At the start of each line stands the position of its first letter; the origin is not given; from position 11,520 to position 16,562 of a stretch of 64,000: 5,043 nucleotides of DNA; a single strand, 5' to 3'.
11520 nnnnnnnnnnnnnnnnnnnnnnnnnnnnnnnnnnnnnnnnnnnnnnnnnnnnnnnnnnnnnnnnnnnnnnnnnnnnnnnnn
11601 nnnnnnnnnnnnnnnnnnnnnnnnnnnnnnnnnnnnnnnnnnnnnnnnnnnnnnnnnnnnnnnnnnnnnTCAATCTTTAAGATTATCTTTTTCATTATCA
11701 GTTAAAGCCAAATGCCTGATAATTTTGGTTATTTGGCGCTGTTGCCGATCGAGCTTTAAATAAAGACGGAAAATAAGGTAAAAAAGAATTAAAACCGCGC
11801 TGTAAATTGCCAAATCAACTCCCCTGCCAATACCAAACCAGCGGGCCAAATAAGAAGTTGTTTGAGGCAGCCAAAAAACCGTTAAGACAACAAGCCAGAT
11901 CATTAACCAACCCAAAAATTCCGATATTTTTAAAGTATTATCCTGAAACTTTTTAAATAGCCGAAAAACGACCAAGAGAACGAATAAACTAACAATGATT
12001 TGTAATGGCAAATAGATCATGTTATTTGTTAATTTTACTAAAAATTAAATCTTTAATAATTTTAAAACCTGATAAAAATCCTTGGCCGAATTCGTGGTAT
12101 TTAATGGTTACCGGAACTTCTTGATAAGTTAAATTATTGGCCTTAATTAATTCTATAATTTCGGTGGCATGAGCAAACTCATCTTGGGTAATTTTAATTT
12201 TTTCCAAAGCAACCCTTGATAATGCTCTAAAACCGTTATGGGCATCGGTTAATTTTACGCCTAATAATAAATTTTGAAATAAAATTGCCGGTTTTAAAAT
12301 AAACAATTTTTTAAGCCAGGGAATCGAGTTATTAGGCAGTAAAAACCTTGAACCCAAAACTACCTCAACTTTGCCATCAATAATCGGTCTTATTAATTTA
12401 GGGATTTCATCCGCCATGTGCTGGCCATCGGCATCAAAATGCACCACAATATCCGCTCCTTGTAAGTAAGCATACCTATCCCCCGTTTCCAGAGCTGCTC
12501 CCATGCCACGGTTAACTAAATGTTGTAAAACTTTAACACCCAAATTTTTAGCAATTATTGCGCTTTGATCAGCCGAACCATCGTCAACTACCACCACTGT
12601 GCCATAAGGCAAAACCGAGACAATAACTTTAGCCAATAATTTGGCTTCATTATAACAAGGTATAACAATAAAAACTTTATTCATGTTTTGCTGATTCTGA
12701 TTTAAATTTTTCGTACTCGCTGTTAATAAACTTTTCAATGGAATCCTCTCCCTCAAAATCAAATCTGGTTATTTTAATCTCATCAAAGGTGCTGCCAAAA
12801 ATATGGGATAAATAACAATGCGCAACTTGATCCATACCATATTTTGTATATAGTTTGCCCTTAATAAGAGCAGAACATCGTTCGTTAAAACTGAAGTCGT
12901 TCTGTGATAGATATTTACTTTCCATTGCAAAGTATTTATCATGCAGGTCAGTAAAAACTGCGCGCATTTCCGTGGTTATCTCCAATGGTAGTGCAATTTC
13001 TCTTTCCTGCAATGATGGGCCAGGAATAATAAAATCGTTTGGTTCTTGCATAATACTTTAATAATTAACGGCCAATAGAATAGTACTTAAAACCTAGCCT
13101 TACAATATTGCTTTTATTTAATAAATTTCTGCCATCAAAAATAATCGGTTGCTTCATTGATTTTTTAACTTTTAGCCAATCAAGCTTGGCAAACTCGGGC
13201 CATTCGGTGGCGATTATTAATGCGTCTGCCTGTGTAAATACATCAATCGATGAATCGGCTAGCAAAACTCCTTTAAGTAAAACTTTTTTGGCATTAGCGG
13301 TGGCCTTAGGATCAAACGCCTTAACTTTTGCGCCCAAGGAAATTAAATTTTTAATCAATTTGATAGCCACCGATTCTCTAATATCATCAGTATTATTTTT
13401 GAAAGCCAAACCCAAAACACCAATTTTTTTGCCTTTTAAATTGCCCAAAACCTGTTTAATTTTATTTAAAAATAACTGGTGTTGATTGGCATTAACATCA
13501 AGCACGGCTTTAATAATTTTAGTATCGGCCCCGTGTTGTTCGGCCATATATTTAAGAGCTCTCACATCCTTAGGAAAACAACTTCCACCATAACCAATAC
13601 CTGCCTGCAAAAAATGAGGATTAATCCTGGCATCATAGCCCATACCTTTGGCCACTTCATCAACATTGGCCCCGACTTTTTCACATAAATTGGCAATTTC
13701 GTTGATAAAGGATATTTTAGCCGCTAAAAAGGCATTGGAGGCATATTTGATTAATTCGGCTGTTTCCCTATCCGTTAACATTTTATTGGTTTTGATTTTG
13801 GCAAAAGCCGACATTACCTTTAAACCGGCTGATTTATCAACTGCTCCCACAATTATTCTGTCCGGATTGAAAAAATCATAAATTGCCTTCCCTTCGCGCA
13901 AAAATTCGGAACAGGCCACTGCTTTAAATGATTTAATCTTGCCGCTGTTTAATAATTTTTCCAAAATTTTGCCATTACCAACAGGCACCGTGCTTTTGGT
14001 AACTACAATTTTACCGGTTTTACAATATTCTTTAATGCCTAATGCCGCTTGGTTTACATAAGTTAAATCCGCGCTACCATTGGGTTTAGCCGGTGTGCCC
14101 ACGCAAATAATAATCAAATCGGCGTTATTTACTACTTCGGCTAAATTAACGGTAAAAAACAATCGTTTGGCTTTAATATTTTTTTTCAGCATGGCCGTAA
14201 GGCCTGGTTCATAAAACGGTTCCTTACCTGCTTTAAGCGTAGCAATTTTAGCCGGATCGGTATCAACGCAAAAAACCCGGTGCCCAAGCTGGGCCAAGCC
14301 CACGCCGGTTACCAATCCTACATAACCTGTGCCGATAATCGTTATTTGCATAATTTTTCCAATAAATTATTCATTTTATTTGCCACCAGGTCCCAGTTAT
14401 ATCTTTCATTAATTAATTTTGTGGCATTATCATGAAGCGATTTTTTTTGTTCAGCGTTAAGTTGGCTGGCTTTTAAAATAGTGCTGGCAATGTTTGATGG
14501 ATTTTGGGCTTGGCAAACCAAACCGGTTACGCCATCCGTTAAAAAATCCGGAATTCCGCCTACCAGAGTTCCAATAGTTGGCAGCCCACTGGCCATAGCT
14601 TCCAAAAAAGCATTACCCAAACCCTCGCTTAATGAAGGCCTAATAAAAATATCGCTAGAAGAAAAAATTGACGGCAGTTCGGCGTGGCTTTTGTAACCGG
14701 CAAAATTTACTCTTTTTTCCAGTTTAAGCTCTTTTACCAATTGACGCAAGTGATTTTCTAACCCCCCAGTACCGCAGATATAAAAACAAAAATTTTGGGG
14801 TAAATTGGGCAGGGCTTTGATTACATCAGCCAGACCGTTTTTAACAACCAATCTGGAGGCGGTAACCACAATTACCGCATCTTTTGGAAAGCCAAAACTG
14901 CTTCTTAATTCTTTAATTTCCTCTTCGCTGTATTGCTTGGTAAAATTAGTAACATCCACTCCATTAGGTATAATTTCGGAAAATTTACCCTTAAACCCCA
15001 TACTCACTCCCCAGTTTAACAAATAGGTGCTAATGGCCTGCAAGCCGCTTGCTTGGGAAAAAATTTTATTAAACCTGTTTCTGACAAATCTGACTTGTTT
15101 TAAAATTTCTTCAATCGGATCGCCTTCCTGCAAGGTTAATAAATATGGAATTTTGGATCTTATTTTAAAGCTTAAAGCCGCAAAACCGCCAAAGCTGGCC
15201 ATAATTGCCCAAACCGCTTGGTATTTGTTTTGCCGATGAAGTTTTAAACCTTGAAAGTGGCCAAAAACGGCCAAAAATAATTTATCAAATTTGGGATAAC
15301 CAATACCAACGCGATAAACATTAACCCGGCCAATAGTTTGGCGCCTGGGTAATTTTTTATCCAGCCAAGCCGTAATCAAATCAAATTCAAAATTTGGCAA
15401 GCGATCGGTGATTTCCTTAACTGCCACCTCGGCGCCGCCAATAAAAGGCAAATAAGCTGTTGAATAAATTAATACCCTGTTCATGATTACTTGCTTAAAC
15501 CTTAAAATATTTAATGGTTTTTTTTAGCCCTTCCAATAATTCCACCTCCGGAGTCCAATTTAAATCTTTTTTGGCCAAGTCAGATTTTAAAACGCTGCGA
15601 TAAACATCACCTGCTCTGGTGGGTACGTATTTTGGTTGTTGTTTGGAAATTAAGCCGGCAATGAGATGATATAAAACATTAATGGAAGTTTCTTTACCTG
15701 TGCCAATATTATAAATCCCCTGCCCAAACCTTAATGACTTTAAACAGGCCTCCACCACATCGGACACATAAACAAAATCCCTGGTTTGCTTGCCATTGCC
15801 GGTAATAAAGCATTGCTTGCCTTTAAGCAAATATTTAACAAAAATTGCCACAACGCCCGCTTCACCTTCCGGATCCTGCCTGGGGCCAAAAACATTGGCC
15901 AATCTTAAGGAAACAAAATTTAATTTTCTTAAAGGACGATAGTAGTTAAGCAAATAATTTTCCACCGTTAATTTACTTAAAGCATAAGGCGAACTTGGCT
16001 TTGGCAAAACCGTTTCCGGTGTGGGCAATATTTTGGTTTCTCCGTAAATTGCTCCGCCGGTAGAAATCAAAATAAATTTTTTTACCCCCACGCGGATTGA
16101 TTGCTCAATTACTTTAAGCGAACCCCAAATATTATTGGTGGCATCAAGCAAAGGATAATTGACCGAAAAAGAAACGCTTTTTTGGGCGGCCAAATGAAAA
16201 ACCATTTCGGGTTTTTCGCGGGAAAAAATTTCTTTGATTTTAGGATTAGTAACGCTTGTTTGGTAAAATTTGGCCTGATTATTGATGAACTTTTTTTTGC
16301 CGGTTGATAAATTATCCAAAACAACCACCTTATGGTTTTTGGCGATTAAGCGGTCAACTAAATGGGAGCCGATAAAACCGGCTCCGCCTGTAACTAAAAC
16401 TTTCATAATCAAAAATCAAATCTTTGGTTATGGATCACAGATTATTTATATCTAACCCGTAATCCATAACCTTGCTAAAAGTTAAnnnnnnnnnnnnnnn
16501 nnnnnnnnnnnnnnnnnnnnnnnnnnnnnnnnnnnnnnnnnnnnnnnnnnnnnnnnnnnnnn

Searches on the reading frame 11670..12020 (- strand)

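Call 43: search_protein_families(library=pfam, proteins=[window:11670-12020:-], max_evalue=0.00001)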
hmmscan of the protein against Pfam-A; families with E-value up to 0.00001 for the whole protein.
window:11670-12020:- (116 aa): 1 family
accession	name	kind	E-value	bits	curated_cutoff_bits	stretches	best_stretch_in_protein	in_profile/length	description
PF10066.14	DUF2304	-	3.4e-25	88.8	25.5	1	6-109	2-105/106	Uncharacterized conserved protein (DUF2304)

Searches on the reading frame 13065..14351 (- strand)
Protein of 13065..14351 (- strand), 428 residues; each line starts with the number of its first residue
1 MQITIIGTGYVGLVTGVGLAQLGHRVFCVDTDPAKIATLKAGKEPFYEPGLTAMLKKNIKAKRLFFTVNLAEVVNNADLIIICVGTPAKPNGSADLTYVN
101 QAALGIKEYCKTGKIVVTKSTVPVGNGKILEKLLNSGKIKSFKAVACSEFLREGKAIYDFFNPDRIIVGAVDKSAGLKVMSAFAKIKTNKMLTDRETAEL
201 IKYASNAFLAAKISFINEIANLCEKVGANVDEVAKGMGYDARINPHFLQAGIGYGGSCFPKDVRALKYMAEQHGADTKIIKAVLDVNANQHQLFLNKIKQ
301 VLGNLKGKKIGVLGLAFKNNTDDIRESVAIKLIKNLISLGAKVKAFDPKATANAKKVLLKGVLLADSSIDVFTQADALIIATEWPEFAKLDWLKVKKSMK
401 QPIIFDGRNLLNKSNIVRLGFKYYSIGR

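Call 43: search_protein_families(library=pfam, proteins=[window:13065-14351:-], max_evalue=0.00001)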
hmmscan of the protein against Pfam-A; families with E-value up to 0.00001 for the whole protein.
window:13065-14351:- (428 aa): 4 families
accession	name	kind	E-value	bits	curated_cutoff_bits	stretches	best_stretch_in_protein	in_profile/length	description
PF03721.20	UDPG_MGDP_dh_N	-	5.9e-60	202.5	27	1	1-176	1-181/187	UDP-glucose/GDP-mannose dehydrogenase family, NAD binding domain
PF00984.24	UDPG_MGDP_dh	-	9.6e-40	135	25.4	1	196-288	1-93/94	UDP-glucose/GDP-mannose dehydrogenase family, central domain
PF03720.21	UDPG_MGDP_dh_C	-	4e-35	120.7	30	1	311-412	1-102/103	UDP-glucose/GDP-mannose dehydrogenase family, UDP binding domain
PF03446.21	NAD_binding_2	-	5.2e-08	33.5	21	0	2-140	1-113/161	NAD binding domain of 6-phosphogluconate dehydrogenase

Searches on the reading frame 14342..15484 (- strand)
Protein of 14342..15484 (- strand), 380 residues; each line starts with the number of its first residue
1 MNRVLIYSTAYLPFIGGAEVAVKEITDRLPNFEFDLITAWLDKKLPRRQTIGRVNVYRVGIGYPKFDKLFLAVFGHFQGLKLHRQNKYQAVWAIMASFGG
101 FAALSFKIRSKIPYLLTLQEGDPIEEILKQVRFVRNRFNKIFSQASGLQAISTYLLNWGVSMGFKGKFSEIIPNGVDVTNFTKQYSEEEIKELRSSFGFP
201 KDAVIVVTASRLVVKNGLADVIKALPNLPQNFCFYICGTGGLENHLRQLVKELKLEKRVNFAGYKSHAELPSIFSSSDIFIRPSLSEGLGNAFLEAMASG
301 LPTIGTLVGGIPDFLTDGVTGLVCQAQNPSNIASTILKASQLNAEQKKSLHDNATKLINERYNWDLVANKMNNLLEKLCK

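Call 43: search_protein_families(library=pfam, proteins=[window:14342-15484:-], max_evalue=0.00001)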
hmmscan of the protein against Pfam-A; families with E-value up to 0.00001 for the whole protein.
window:14342-15484:- (380 aa): 3 families
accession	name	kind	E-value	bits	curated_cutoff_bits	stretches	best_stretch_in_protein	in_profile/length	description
PF00534.26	Glycos_transf_1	-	5.7e-34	117.5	26.4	1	191-356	3-171/172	Glycosyl transferases group 1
PF13692.12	Glyco_trans_1_4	-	4.1e-29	102.1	27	1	205-338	3-138/142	Glycosyl transferases group 1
PF13439.12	Glyco_transf_4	-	1.1e-11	45.5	28.5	1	15-179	1-169/170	Glycosyltransferase Family 4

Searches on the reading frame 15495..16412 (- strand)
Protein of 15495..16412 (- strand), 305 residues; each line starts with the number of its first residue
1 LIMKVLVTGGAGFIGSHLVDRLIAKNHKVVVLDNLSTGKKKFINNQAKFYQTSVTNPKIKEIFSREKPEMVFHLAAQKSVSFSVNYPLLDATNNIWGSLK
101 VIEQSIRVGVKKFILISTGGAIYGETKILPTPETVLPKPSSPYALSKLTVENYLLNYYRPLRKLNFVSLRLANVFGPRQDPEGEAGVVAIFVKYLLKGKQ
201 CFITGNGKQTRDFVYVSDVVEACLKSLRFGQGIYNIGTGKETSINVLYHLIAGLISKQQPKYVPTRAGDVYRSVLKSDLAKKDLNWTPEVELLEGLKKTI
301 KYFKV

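Call 43: search_protein_families(library=pfam, proteins=[window:15495-16412:-], max_evalue=0.00001)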
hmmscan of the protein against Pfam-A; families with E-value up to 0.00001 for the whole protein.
window:15495-16412:- (305 aa): 7 families
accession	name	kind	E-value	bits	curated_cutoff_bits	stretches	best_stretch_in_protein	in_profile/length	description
PF01370.27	Epimerase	-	9.8e-59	199.1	20.9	1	5-237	1-240/240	NAD dependent epimerase/dehydratase family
PF16363.11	GDP_Man_Dehyd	-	4.6e-49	168.1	27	1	6-299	1-332/332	GDP-mannose 4,6 dehydratase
PF02719.21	Polysacc_synt_2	-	4.1e-21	75.9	20.2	1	5-255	1-247/293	Polysaccharide biosynthesis protein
PF01073.25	3Beta_HSD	-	6e-19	68.6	22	1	6-223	1-225/280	3-beta hydroxysteroid dehydrogenase/isomerase family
PF04321.23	RmlD_sub_bind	-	4.6e-11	42.8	27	1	3-178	1-155/287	RmlD substrate binding domain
PF07993.18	NAD_binding_4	-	3.4e-06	26.8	20.1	0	7-53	1-50/258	Male sterility protein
PF13460.12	NAD_binding_10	-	5.4e-06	26.8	27.2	1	9-172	1-144/184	NAD(P)H-binding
